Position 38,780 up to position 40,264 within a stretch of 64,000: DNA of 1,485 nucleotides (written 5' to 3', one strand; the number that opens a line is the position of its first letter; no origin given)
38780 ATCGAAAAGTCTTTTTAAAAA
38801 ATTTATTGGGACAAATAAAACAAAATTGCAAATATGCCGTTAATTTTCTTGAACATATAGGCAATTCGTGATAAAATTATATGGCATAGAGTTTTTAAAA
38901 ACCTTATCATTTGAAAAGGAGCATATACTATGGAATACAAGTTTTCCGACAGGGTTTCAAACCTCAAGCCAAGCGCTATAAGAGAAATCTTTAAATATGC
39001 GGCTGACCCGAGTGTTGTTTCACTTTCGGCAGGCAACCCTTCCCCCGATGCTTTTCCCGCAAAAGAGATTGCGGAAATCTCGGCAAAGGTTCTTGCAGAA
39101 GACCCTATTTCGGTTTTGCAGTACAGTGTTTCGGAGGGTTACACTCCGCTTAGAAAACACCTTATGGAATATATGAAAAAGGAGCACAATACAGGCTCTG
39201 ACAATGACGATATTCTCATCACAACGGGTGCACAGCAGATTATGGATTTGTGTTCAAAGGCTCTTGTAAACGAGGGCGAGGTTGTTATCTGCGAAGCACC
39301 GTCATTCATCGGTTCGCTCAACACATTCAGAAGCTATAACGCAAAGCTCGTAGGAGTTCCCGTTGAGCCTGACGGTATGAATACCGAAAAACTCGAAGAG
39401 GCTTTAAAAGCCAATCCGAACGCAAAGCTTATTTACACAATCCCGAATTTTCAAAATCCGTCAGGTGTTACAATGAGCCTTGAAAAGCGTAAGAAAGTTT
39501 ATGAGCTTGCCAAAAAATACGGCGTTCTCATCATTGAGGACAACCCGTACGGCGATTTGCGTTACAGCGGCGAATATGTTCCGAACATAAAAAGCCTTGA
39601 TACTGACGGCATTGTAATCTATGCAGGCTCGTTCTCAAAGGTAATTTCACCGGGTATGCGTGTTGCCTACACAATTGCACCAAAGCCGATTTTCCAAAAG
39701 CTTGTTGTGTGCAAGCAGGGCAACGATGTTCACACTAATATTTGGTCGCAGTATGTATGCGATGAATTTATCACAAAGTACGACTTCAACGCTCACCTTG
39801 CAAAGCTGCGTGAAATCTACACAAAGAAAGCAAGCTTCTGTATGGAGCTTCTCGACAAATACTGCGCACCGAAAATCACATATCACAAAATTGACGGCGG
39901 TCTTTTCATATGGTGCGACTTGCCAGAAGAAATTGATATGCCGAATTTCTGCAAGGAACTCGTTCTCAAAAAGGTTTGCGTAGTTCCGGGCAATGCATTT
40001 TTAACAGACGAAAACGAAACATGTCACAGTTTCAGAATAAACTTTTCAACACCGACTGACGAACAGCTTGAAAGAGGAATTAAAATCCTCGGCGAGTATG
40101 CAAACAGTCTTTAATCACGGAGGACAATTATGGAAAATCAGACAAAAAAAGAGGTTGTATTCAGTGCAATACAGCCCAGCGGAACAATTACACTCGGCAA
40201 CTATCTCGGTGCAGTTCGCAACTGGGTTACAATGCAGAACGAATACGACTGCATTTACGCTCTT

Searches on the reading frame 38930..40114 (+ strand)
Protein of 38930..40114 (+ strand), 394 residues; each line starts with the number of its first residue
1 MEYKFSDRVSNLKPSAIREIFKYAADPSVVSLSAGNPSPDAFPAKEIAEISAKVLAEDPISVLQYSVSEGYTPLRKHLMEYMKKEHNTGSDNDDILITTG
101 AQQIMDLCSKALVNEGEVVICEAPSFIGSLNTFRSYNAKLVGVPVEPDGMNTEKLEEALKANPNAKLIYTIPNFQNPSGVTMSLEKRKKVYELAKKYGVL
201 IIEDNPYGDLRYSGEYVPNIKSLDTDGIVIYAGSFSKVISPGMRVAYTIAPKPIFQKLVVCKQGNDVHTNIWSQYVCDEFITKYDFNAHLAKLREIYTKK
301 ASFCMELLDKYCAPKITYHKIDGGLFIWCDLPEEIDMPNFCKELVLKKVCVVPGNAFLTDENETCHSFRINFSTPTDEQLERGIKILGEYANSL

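Call 10: search_protein_families(library=pfam, proteins=[window:38930-40114:+], max_evalue=0.001)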
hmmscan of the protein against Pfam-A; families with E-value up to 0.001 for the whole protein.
window:38930-40114:+ (394 aa): 3 families
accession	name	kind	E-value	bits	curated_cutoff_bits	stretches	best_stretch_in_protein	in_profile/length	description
PF00155.27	Aminotran_1_2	-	1.2e-37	130.4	19.7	1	29-385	3-359/361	Aminotransferase class I and II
PF12897.13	Asp_aminotransf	-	4.7e-07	29.4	27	1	117-194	125-202/421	Aspartate amino-transferase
PF01053.26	Cys_Met_Meta_PP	-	0.00043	19.4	27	1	98-206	74-175/381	Cys/Met metabolism PLP-dependent enzyme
